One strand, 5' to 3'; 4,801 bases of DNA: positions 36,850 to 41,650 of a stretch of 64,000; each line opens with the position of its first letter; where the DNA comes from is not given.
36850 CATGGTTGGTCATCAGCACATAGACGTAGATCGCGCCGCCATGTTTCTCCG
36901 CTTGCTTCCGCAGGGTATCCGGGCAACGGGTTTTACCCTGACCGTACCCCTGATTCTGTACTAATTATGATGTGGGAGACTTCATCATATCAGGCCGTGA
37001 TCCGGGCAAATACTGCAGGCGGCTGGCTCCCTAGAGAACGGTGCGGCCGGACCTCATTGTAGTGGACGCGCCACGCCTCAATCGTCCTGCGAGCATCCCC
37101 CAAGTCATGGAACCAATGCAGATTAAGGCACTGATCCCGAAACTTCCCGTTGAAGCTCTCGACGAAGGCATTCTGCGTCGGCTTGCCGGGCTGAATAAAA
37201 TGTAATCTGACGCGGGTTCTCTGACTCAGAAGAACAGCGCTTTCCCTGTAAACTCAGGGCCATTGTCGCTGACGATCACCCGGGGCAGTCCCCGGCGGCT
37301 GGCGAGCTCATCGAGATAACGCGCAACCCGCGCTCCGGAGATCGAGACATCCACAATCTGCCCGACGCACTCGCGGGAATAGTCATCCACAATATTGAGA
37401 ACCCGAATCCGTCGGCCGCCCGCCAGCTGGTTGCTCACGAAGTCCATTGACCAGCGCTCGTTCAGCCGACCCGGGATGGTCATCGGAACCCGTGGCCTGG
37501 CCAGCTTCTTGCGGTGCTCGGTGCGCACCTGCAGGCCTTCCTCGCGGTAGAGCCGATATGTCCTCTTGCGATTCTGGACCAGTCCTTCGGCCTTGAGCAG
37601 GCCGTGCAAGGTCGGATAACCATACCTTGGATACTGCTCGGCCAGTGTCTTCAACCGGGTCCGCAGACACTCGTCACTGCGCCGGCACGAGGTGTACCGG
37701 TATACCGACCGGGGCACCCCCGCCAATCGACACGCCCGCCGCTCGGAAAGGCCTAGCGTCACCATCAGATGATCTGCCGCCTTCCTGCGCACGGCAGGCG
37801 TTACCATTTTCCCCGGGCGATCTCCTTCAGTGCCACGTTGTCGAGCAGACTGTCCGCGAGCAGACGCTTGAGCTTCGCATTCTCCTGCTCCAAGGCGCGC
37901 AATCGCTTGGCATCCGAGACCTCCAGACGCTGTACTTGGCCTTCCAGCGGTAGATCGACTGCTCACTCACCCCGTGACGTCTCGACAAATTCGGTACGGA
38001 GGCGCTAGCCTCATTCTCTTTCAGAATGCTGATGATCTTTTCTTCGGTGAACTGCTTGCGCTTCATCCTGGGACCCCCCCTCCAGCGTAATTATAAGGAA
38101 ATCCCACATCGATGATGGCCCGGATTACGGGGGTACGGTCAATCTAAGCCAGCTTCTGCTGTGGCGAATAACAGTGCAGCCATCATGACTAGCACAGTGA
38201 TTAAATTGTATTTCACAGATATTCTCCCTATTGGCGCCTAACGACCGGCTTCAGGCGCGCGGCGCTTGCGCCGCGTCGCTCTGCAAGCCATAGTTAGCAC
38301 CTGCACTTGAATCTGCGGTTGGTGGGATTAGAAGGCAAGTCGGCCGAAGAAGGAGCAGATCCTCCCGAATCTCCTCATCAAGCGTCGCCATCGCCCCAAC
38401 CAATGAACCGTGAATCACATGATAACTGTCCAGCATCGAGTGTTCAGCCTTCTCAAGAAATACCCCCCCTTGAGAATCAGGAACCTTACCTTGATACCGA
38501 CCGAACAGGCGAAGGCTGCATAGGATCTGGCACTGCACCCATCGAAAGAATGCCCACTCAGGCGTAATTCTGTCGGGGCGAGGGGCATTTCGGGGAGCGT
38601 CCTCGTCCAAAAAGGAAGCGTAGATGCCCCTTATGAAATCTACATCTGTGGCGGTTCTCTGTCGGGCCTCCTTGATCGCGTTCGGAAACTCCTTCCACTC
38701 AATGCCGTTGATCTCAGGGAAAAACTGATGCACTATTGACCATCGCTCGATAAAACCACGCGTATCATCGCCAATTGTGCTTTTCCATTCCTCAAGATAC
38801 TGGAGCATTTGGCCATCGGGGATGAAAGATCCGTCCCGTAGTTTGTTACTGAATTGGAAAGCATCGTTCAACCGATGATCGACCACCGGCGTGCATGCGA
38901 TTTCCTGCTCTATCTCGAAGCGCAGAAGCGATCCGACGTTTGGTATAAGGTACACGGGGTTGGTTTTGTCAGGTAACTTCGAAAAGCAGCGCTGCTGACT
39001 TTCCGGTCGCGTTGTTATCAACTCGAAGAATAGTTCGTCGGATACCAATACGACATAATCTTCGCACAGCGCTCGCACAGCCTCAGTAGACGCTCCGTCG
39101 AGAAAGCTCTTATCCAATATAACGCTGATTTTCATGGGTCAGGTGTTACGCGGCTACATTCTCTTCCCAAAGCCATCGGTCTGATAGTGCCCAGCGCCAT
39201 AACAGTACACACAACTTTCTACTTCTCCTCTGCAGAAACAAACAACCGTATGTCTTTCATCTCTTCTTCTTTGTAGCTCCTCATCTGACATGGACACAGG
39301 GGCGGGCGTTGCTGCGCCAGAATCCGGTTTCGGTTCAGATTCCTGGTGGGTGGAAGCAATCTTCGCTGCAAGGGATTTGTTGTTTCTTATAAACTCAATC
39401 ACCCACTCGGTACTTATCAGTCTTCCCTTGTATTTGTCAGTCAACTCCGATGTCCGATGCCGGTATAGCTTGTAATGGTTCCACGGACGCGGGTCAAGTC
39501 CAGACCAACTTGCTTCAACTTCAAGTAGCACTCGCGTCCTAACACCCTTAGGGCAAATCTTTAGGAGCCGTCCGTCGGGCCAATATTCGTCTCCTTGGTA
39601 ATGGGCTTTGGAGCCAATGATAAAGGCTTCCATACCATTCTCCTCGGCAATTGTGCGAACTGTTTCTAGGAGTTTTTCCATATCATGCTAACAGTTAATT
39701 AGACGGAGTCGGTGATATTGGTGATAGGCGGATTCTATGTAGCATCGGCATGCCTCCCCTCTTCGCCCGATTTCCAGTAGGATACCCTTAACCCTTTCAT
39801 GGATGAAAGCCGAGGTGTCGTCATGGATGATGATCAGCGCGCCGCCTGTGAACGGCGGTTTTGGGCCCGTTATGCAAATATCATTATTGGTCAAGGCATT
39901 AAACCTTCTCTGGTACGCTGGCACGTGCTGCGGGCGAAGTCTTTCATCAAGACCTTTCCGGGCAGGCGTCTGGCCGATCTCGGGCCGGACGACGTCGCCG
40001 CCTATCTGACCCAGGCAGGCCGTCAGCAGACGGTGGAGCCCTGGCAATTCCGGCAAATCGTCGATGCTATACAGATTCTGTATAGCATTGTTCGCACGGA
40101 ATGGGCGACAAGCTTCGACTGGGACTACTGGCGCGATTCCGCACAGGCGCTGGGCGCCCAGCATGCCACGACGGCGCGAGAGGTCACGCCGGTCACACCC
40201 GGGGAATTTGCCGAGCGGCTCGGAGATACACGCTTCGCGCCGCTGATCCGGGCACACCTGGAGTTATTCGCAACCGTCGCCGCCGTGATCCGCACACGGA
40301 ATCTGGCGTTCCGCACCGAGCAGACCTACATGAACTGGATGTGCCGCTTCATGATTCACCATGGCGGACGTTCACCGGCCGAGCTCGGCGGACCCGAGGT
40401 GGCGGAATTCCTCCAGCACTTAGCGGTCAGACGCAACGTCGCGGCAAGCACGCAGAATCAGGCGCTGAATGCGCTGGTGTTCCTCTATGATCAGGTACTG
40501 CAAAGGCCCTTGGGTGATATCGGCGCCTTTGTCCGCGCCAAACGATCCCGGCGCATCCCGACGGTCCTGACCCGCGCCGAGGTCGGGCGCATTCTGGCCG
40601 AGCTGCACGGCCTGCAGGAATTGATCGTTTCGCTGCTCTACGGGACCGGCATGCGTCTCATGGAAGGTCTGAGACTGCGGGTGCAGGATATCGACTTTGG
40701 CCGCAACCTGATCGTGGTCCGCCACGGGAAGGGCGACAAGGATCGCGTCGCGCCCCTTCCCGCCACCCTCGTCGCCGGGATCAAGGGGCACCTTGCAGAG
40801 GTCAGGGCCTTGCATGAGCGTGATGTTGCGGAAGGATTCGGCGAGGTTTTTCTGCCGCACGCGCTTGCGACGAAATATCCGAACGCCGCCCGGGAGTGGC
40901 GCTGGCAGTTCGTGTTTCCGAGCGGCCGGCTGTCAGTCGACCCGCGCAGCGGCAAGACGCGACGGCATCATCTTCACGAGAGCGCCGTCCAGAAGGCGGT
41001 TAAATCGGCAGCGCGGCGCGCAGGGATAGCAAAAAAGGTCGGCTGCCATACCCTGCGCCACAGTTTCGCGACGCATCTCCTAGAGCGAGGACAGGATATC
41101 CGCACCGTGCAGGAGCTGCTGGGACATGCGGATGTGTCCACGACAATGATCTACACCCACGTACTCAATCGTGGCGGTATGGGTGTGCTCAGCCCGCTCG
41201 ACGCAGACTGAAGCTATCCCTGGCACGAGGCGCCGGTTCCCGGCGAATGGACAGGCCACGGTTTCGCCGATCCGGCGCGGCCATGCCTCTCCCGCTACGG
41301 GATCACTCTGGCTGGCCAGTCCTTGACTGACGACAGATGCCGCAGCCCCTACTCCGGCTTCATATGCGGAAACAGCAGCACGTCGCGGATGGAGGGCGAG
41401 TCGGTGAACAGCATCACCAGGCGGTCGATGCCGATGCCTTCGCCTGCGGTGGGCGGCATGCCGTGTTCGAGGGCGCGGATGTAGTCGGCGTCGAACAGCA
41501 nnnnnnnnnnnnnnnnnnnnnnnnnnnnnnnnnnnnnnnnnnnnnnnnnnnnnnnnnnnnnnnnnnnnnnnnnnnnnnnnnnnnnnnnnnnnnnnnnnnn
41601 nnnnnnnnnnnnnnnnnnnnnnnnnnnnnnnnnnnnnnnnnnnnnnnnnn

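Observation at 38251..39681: Two-ORF integron cassette with no family I can name: CxxCxGxG zinc-ribbon protein plus PIN-like protein (candidate defence or toxin-antitoxin module)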

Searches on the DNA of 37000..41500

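Call 78: search_rna_families(source=window, start=37000, end=41500, threshold=evalue, max_evalue=1)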
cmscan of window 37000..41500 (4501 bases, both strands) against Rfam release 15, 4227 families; matches with E-value up to 1: 1.
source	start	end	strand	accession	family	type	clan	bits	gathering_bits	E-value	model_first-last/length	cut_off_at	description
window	41227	41282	+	RF03158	L31-Actinobacteria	Cis-reg; leader;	CL00118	24.5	35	0.15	1-48/48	no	L31-Actinobacteria ribosomal protein leader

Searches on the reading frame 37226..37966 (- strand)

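Call 76: search_protein_families(library=pfam, proteins=[window:37226-37966:-], max_evalue=0.001)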
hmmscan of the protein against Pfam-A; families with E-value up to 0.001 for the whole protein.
window:37226-37966:- (246 aa): 2 families
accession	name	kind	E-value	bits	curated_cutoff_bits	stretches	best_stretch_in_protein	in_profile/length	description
PF00665.32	rve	-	1.8e-15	57.5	32.6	1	169-243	5-82/102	Integrase core domain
PF13276.12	HTH_21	-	7.3e-10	39.4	28.1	1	102-153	7-60/60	HTH-like domain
